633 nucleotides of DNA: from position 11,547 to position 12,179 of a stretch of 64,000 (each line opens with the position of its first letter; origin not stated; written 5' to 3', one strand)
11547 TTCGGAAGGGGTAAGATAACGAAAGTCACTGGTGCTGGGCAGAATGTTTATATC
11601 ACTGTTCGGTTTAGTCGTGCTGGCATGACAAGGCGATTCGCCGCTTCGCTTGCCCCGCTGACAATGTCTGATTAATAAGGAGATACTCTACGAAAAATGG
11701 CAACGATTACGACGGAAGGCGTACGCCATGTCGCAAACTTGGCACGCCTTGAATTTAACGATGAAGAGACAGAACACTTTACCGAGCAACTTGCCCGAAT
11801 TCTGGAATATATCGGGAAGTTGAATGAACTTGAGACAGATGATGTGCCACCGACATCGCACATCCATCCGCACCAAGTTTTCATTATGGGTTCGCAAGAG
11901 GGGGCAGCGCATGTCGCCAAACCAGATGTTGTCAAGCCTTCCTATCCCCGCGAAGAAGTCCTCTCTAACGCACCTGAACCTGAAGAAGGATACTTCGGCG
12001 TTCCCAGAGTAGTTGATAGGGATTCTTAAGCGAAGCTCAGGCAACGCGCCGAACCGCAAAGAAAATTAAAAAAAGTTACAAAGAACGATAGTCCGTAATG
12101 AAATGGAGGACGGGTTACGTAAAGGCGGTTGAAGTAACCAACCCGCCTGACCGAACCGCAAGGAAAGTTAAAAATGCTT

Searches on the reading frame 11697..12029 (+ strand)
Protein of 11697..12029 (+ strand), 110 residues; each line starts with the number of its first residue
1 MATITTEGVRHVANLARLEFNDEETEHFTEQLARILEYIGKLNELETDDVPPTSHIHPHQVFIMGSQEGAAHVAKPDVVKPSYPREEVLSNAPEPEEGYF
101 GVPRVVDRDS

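Call 61: search_protein_families(library=pfam, proteins=[window:11697-12029:+])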
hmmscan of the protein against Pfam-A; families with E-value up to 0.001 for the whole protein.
window:11697-12029:+ (110 aa): 1 family
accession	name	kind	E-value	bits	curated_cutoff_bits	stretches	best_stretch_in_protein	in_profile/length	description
PF02686.20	GatC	-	2.7e-21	75.9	23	1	20-102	1-66/66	Glu-tRNAGln amidotransferase C subunit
